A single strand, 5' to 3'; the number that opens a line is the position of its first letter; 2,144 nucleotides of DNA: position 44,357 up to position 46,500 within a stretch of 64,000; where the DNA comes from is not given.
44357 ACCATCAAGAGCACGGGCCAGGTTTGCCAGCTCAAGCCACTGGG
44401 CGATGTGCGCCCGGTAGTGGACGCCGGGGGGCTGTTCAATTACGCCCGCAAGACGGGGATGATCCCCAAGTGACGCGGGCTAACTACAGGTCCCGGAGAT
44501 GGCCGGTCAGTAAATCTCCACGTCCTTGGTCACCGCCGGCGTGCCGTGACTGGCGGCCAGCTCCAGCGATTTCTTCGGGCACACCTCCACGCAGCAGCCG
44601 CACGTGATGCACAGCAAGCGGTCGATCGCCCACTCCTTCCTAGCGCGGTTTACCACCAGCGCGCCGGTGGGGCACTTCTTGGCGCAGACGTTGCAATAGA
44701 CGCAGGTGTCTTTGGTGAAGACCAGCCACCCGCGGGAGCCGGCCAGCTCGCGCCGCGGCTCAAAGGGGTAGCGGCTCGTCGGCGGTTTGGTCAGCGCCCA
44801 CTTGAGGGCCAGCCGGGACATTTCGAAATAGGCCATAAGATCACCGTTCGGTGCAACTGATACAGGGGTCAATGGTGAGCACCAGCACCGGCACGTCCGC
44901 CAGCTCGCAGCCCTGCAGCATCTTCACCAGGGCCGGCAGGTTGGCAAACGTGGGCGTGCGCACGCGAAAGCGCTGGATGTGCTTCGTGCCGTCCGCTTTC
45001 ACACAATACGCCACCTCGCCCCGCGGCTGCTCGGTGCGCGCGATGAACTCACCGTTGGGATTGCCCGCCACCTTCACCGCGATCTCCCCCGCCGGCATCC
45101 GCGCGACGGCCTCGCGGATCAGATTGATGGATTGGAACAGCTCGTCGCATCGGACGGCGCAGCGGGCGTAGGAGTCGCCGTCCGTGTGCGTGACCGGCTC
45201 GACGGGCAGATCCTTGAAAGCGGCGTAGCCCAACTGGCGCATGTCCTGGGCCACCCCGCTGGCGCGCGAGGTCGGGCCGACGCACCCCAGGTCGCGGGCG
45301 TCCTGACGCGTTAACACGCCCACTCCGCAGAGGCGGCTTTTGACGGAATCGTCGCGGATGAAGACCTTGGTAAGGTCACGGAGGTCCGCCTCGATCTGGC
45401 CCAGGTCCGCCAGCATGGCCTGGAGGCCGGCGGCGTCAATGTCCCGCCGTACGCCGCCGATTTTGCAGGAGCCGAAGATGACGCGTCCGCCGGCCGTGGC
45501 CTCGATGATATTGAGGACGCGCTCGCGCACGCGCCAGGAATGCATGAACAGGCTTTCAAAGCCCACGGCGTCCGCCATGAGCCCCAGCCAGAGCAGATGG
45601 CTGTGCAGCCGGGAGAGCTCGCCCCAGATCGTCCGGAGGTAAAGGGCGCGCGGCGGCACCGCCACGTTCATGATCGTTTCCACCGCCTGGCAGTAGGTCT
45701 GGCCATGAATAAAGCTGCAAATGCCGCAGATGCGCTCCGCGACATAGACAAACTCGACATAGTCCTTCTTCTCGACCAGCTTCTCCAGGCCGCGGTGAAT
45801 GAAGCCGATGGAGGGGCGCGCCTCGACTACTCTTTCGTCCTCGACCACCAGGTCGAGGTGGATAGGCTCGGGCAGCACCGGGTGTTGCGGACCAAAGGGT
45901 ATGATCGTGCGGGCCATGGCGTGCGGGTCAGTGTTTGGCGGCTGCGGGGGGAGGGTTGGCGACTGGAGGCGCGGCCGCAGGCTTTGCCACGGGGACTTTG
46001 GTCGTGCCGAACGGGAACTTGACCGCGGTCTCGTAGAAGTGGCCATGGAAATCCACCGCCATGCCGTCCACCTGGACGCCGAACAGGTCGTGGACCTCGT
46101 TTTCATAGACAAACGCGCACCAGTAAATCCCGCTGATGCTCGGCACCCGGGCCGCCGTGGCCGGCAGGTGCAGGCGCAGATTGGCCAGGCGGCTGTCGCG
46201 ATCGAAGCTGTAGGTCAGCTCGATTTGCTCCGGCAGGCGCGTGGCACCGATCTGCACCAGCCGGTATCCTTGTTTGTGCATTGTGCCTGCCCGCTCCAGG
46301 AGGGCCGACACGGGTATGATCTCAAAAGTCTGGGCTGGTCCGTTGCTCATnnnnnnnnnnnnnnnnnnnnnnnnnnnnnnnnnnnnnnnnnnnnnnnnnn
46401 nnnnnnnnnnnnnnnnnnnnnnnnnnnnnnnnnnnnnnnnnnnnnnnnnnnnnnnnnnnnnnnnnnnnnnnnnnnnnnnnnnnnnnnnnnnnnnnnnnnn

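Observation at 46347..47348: Hydrogenase small subunit fused in frame to a GNAT acetyltransferase domain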

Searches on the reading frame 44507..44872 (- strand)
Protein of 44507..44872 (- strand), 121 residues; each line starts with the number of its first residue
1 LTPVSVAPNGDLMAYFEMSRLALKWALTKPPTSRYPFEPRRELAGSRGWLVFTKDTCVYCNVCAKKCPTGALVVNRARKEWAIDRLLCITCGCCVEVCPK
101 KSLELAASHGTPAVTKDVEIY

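Call 3: search_protein_families(library=pfam, proteins=[window:44507-44872:-], max_evalue=0.01)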
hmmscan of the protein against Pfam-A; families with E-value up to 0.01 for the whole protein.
window:44507-44872:- (121 aa): 12 families
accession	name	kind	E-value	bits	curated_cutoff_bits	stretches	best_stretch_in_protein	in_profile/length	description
PF00037.32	Fer4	-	2.1e-11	43.5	21.1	2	52-72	3-23/24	4Fe-4S binding domain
PF12838.12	Fer4_7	-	2.7e-10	41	27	2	56-101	1-51/52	4Fe-4S dicluster domain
PF13237.11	Fer4_10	-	4e-08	33.5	25.5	1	51-99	3-53/53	4Fe-4S dicluster domain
PF13187.11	Fer4_9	-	4.6e-08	33.4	27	1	57-101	2-50/52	4Fe-4S dicluster domain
PF14697.11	Fer4_21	-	1.7e-07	31.7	35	1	53-101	4-55/59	4Fe-4S dicluster domain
PF13484.11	Fer4_16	-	6.4e-07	30.5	30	1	57-79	2-22/66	4Fe-4S double cluster binding domain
PF12837.12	Fer4_6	-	4.1e-06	26.9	25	1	52-72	4-24/24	4Fe-4S binding domain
PF12797.12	Fer4_2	-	0.0015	18.8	24.5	0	83-99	5-21/22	4Fe-4S binding domain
PF12798.12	Fer4_3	-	0.0028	18.8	27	0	88-101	1-14/15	4Fe-4S binding domain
PF13459.11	Fer4_15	-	0.0046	18.1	22.4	0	83-100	3-20/66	4Fe-4S single cluster domain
PF13183.11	Fer4_8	-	0.0056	17.6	27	0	55-101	3-67/68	4Fe-4S dicluster domain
PF13534.11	Fer4_17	-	0.0061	17.5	22.2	0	55-70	44-59/61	4Fe-4S dicluster domain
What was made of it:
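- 44507..44836 (-): echF: 2x[4Fe-4S] ferredoxin-like subunit (NuoI-like), 109 aa. Pfam Fer4 and Fer4_7 (call 3).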

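Call 4: search_protein_families(library=ncbifam, proteins=[window:44507-44872:-], max_evalue=0.01)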
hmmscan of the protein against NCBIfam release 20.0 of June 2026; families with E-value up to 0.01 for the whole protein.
window:44507-44872:- (121 aa): 91 families (the best 25 are shown)
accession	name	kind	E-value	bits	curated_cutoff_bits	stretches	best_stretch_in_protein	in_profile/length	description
NF006221.0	PRK08348.1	subfamily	2.6e-15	56.3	124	1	17-106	5-95/136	NADH-plastoquinone oxidoreductase subunit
TIGR01971.1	NuoI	subfamily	3.5e-15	55.7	113.05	1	21-112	4-107/121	NADH-quinone oxidoreductase, chain I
NF009053.0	PRK12387.1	subfamily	3.9e-14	52.8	204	1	28-110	11-97/180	formate hydrogenlyase complex iron-sulfur subunit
NF004541.0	PRK05888.2-2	equivalog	1e-13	51.4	217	1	32-104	38-112/168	NADH-quinone oxidoreductase subunit NuoI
NF006076.0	PRK08222.1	equivalog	5.8e-13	49.1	270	1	32-120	15-106/181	hydrogenase 4 subunit H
NF004537.0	PRK05888.1-3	equivalog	2.8e-12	46.6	163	1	27-108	35-135/204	NADH-quinone oxidoreductase subunit NuoI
TIGR00403.1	ndhI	equivalog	9.3e-11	41.6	302.35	1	25-106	32-122/183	NAD(P)H-quinone oxidoreductase subunit I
NF058577.1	FdxA_fam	equivalog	3e-10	40.1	65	1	54-100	6-50/52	4Fe-4S ferredoxin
NF038196.1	ferrodoxin_EFR1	subfamily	1.2e-09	38.6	75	1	53-106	182-232/242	EFR1 family ferrodoxin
NF004536.0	PRK05888.1-1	equivalog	1.3e-09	37.7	212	1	24-109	22-120/180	NADH-quinone oxidoreductase subunit NuoI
NF004546.0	PRK05888.3-3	equivalog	3.1e-09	36.5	260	1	34-105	43-126/196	NADH-quinone oxidoreductase subunit NuoI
NF041836.1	rnfB_Methano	equivalog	5.7e-09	35.8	445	1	54-105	215-264/265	Rnf electron transport complex subunit RnfB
TIGR02179.1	PorD_KorD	subfamily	6e-09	35.9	60.05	1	51-106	21-75/78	2-oxoacid:acceptor oxidoreductase, delta subunit, pyruvate/2-ketoisovalerate family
NF043069.1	T4HPD_activ_SAM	equivalog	6.1e-09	35.7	425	1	50-108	46-102/299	trans-4-hydroxy-L-proline dehydratase activase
TIGR01944.1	rnfB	subfamily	6.7e-09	35.6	68.7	1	52-112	110-169/190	RnfABCDGE type electron transport complex subunit B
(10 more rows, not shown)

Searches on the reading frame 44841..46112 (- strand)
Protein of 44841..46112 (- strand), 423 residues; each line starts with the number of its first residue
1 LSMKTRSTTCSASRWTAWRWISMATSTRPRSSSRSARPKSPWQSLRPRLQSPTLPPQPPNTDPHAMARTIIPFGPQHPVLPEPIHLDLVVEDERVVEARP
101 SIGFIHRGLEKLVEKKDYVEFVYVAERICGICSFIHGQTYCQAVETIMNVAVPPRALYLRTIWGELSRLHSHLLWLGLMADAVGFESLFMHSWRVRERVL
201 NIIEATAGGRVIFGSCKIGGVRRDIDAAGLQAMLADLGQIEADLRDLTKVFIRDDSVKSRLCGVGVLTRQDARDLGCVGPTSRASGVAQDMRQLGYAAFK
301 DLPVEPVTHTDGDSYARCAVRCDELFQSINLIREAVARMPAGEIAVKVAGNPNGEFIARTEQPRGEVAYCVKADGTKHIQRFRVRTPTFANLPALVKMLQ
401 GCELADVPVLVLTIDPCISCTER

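Call 3: search_protein_families(library=pfam, proteins=[window:44841-46112:-], max_evalue=0.01)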
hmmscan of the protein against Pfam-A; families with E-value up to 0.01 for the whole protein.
window:44841-46112:- (423 aa): 2 families
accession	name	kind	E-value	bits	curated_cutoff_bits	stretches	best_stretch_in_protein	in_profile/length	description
PF00346.24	Complex1_49kDa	-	2.3e-56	191.3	24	2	183-347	2-167/271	Respiratory-chain NADH dehydrogenase, 49 Kd subunit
PF00374.24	NiFeSe_Hases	-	3.4e-12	46.5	25.8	1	107-175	1-69/508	Nickel-dependent hydrogenase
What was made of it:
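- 44841..45917 (-): echE: [NiFe] large subunit, 358 aa, with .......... and C-terminal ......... metal-ligand motifs and no C-terminal extension. Pfam Complex1_49kDa 2.3e-56 and NiFeSe_Hases 3.4e-12 (call 3).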

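Call 4: search_protein_families(library=ncbifam, proteins=[window:44841-46112:-], max_evalue=0.01)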
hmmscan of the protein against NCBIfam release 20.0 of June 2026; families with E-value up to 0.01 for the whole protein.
window:44841-46112:- (423 aa): 15 families
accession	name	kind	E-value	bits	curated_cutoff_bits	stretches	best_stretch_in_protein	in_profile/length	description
NF004739.1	PRK06075.1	equivalog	4.6e-88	295.6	360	2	71-347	3-280/384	NADH-quinone oxidoreductase subunit D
NF040602.1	F420_dehyd_FpoD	exception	1.8e-82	277.4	600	1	69-423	8-372/372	F420H2 dehydrogenase subunit FpoD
TIGR01962.1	NuoD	equivalog_domain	5.2e-77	259.3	459.35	2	69-346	3-281/386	NADH dehydrogenase (quinone) subunit D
NF008974.0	PRK12322.1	equivalog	3.6e-69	233.5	522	1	70-417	8-360/366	NADH-quinone oxidoreductase subunit D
NF009808.0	PRK13292.1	equivalog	4.5e-66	223.2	1156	2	67-343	406-683/791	NADH-quinone oxidoreductase subunit B/C/D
NF005649.0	PRK07415.1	equivalog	3e-58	197.7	583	2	68-344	10-288/394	NAD(P)H-quinone oxidoreductase subunit H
NF008728.0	PRK11742.1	equivalog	6.9e-56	189.8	840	2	70-345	216-492/598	NADH-quinone oxidoreductase subunit C/D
TIGR03295.1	frhA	equivalog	8.2e-19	67.8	392.5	1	89-250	22-191/412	coenzyme F420 hydrogenase subunit alpha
NF033181.1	NiFeSe_hydrog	equivalog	1.2e-13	50.8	600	1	86-175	18-106/507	nickel-dependent hydrogenase large subunit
NF045518.1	H2_NiFeSe_large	exception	8.8e-13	47.9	780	1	86-175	18-106/485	NiFeSe hydrogenase large subunit HysA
NF007778.0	PRK10467.1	equivalog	9e-11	40.7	969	1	85-174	18-106/567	hydrogenase 2 large subunit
NF040828.1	sulfhyd_ShyA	equivalog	2.6e-08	33.2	700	1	87-241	18-177/415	NAD(P)-dependent hydrogenase/sulfhydrogenase 2 subunit alpha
NF007550.0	PRK10170.1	equivalog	6.4e-08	31.5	1101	1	87-176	34-123/597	Ni/Fe-hydrogenase large subunit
NF040832.1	sulfhyd_HydA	equivalog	5.3e-06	25.8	880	0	86-187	19-122/426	NADPH-dependent hydrogenase/sulfhydrogenase 1 subunit alpha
NF041785.2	VhuA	equivalog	5.2e-05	22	800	1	107-180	39-112/418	F420-non-reducing hydrogenase Vhu subunit A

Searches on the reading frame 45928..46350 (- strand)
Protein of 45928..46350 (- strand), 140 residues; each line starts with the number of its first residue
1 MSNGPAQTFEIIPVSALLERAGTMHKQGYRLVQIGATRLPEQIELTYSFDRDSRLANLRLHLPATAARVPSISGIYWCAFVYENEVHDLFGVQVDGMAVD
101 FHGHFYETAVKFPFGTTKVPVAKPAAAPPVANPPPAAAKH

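Call 3: search_protein_families(library=pfam, proteins=[window:45928-46350:-], max_evalue=0.01)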
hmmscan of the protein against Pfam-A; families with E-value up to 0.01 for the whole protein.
window:45928-46350:- (140 aa): 1 family
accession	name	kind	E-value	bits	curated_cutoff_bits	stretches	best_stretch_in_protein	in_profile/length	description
PF00329.25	Complex1_30kDa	-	1e-08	36.2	22.5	1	31-97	26-97/124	Respiratory-chain NADH dehydrogenase, 30 Kd subunit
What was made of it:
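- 45928..46350 (-): echD: NuoC-like subunit, 140 aa. Pfam Complex1_30kDa 1e-8 (call 3).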

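Call 4: search_protein_families(library=ncbifam, proteins=[window:45928-46350:-], max_evalue=0.01)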
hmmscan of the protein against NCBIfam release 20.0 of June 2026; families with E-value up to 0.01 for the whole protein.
window:45928-46350:- (140 aa): 11 families
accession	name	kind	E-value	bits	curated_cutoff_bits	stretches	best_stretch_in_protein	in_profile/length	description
NF004737.0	PRK06074.2-4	equivalog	8.8e-07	29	144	1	17-97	23-103/150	NADH-quinone oxidoreductase subunit C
TIGR01961.1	NuoC_fam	subfamily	9.4e-06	26.2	122.45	1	44-96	42-96/122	NADH (or F420H2) dehydrogenase, subunit C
NF004738.0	PRK06074.2-5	equivalog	4.3e-05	23.3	198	1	32-96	55-125/174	NADH-quinone oxidoreductase subunit C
NF009808.0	PRK13292.1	equivalog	7.2e-05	20.8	1156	1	48-97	304-352/791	NADH-quinone oxidoreductase subunit B/C/D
NF040611.1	F420_dehyd_FpoC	exception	9.5e-05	22.4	220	1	48-94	76-121/158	F420H2 dehydrogenase subunit FpoC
NF004735.0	PRK06074.2-2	equivalog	0.00012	22.1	176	1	53-94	80-121/158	NADH-quinone oxidoreductase subunit C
NF008728.0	PRK11742.1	equivalog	0.00016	20.2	840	1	48-97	103-151/598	NADH-quinone oxidoreductase subunit C/D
NF004733.0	PRK06074.1-5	equivalog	0.00045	19.9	225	1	41-96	71-127/203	NADH-quinone oxidoreductase subunit C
NF004736.0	PRK06074.2-3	equivalog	0.0014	18.3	239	1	52-96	90-134/183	NADH-quinone oxidoreductase subunit C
NF005856.0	PRK07785.1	equivalog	0.0057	16.5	224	1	56-97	160-201/246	NADH-quinone oxidoreductase subunit C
NF009141.0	PRK12494.1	equivalog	0.0091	15.9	175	0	55-96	98-141/175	NAD(P)H-quinone oxidoreductase subunit J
